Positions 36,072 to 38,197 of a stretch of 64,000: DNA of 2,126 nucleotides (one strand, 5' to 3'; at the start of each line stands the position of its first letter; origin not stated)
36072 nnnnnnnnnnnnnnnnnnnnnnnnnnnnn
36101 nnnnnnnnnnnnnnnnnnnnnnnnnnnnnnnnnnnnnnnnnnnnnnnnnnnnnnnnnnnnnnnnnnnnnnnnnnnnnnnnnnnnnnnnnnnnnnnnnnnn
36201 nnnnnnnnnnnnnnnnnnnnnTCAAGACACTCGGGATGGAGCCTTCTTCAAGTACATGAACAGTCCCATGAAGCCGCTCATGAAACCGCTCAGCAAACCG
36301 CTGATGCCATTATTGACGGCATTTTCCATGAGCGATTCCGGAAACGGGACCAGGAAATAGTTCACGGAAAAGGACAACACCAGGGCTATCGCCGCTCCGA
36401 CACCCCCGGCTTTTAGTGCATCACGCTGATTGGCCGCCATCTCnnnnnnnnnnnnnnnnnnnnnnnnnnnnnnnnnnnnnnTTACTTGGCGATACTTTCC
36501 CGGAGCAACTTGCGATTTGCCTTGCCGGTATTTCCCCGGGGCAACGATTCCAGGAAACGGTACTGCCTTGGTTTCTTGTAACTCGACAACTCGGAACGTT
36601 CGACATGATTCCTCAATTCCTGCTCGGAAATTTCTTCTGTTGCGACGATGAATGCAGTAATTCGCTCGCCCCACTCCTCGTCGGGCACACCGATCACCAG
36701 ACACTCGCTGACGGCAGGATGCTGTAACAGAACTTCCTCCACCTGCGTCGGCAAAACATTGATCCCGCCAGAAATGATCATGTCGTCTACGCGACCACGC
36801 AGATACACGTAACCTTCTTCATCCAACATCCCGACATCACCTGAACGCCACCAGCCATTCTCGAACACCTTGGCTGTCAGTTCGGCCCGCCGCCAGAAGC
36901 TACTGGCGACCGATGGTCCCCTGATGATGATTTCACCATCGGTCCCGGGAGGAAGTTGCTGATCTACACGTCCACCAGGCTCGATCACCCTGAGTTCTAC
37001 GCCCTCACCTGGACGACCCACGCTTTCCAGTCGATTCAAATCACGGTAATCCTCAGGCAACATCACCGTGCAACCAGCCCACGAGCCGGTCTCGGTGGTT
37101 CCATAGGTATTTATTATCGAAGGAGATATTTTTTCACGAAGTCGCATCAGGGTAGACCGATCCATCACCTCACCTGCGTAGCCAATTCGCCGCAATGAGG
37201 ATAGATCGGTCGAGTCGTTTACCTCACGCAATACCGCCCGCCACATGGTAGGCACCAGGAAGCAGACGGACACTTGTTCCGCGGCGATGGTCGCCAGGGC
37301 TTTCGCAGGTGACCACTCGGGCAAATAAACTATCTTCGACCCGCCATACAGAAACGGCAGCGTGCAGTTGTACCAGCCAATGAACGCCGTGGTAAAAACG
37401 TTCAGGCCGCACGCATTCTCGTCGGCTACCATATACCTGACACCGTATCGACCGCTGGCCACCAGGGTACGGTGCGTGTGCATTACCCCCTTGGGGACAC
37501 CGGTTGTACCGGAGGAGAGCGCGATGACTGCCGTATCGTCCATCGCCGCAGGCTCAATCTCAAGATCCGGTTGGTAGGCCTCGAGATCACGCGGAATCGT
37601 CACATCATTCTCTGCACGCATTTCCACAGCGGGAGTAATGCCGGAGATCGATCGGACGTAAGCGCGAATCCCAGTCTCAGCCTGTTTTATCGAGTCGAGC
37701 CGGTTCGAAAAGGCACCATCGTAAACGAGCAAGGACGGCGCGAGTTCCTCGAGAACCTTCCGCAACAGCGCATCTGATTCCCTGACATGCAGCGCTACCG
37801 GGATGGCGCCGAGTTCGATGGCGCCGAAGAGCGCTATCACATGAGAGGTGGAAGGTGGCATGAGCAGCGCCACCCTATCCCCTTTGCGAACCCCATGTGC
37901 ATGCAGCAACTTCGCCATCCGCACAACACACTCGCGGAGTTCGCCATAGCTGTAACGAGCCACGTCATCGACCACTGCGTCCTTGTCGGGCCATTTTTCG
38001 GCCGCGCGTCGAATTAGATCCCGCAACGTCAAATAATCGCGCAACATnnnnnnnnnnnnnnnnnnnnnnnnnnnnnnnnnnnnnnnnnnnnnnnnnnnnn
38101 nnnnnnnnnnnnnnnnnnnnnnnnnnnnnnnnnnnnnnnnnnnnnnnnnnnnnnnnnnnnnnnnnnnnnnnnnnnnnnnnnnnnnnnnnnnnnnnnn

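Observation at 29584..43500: Lower-GC catabolic island inserted between the core O-methyltransferase gene and guaA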

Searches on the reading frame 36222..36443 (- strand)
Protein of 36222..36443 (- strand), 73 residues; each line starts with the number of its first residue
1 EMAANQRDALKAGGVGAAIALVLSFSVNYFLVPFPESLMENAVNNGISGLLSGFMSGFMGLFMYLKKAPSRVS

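Call 5: search_protein_families(library=pfam, proteins=[window:36222-36443:-])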
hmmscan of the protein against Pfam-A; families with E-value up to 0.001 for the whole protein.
window:36222-36443:- (73 aa): 0 families

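Call 6: search_protein_families(library=ncbifam, proteins=[window:36222-36443:-])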
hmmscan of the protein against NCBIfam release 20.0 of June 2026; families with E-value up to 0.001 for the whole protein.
window:36222-36443:- (73 aa): 0 families

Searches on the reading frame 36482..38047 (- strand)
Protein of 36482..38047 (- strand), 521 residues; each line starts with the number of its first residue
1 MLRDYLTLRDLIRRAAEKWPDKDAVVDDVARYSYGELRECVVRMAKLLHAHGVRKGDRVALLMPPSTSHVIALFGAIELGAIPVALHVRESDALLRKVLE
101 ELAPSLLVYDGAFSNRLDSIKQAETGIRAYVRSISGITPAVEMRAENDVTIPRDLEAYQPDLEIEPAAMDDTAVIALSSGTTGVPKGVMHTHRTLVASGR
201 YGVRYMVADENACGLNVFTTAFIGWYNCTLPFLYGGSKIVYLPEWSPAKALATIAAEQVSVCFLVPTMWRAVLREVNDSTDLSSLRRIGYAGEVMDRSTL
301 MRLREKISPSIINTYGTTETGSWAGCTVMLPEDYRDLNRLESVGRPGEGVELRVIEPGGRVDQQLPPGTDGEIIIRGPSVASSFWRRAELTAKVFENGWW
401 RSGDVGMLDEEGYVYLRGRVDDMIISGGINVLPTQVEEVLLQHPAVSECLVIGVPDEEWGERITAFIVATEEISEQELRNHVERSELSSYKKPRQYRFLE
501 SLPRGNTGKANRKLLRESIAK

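Call 5: search_protein_families(library=pfam, proteins=[window:36482-38047:-])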
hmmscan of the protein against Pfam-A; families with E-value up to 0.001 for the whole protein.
window:36482-38047:- (521 aa): 2 families
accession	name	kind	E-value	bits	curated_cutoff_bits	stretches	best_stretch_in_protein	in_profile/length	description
PF00501.34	AMP-binding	-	3.5e-74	250.3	29.9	1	13-385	2-384/384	AMP-binding enzyme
PF13193.12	AMP-binding_C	-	2.6e-20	73.5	24.5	1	435-509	1-76/76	AMP-binding enzyme C-terminal domain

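Call 6: search_protein_families(library=ncbifam, proteins=[window:36482-38047:-])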
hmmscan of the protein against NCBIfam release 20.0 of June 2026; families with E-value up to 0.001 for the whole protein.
window:36482-38047:- (521 aa): 108 families (the best 25 are shown)
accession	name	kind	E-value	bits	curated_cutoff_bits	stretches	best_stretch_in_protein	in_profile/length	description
NF004837.0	PRK06187.1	subfamily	1.8e-116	389.5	476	1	3-520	5-523/531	long-chain-fatty-acid--CoA ligase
NF006182.0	PRK08316.1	subfamily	3.2e-97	326.2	663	1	7-519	12-517/523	fatty acyl-CoA synthetase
NF006181.0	PRK08314.1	subfamily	1.2e-82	277.9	705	1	8-518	26-553/563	long-chain-fatty-acid--CoA ligase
NF005801.1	PRK07656.1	equivalog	1.1e-80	271.7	657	1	7-516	2-500/500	FadD3 family acyl-CoA ligase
NF002966.0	PRK03640.1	equivalog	2.1e-78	264.1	556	1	12-519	8-480/483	o-succinylbenzoate--CoA ligase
NF052580.1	Str24CoAsynCasG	equivalog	1.9e-75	254.3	750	1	8-514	43-545/548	steroid-24-oyl-CoA synthetase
TIGR01923.1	menE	equivalog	2.1e-75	254.3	330.15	1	33-513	1-440/442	o-succinylbenzoate--CoA ligase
NF005676.0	PRK07470.1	equivalog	2.7e-74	250.7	774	1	6-519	20-529/544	acyl-CoA synthetase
NF004114.0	PRK05605.1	equivalog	5.2e-74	249.6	766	2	165-520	216-570/575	long-chain-fatty-acid--CoA ligase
NF052269.1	Staph_lig_FadD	equivalog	1.7e-73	247.7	650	1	10-518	4-492/499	long-chain-fatty-acid--CoA ligase FadD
NF005307.0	PRK06839.1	equivalog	9.6e-73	245.5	748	1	14-516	10-490/496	o-succinylbenzoate--CoA ligase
NF009233.0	PRK12583.1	subfamily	9.6e-73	245.4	832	2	131-518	167-549/558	fatty acid CoA ligase family protein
NF004822.0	PRK06178.1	equivalog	2e-72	244.6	782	1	7-519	38-567/571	acyl-CoA synthetase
NF004797.0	PRK06145.1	equivalog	2.6e-71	240.5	850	1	7-518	3-494/499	acyl-CoA synthetase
NF004758.0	PRK06087.1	equivalog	7e-70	236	736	1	7-520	25-536/548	medium-chain fatty-acid--CoA ligase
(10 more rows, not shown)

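Call 21: search_solved_structures(query=window:36482-38047:-, max_evalue=1e-40)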
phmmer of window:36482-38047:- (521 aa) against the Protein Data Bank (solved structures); distinct sequences matched with E-value up to 1e-40: 50.
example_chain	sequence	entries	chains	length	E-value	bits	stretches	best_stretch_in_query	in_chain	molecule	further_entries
3r44_A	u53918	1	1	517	4.5e-64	220.2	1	19-518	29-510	fatty acyl CoA synthetase FADD13 (FATTY-ACYL-CoA SYNTHETASE)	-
8wev_A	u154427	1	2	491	1.3e-60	208.8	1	16-512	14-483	Feruloyl-CoA Synthetase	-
8weu_A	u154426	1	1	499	1.3e-60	208.8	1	16-512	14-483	Fatty-acyl-CoA synthase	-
3cw8_X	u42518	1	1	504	4.1e-57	197.3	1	7-518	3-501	4-chlorobenzoyl CoA ligase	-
2qvz_X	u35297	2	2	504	9.2e-57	196.1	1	7-518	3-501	4-Chlorobenzoate CoA Ligase/Synthetase | 4-Chlorobenzoate CoA Ligase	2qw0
1t5d_X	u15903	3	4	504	1.3e-56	195.6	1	7-518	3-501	4-chlorobenzoyl CoA ligase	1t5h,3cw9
2qvx_X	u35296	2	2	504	1.9e-56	195.1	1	7-518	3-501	4-Chlorobenzoate CoA Ligase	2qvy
5x8f_A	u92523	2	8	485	5.4e-56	193.6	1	14-517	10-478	2-succinylbenzoate--CoA ligase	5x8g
3dlp_X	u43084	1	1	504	1.3e-55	192.4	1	7-518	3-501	4-Chlorobenzoate CoA Ligase/Synthetase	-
5buq_A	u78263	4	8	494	7.1e-55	189.9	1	159-517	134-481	2-succinylbenzoate--CoA ligase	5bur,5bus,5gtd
8r2q_A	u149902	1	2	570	1.3e-52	182.4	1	14-515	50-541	Probable fatty-acid-CoA ligase FadD5 (Fatty-acid-CoA synthetase) (Fatty-acid-CoA synthase)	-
3ivr_A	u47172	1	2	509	2.6e-51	178.1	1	4-515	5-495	Putative long-chain-fatty-acid CoA ligase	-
9g79_B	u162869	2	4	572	7.8e-51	176.6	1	22-516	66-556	Acetyl-coenzyme A synthetase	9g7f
6m2o_A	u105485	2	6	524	2.4e-50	175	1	19-519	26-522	Benzoate-coenzyme A ligase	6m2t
6m2u_A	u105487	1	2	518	2.6e-50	174.8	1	19-519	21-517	Benzoate-coenzyme A ligase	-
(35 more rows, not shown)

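Call 81: search_protein_families(library=ncbifam, proteins=[L180:7664-8743:+, L180:8743-9639:+], max_evalue=0.00001)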
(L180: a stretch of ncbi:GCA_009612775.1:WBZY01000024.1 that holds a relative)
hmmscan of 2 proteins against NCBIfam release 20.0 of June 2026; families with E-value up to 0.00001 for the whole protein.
L180:7664-8743:+ (359 aa): 0 families

L180:8743-9639:+ (298 aa): 0 families
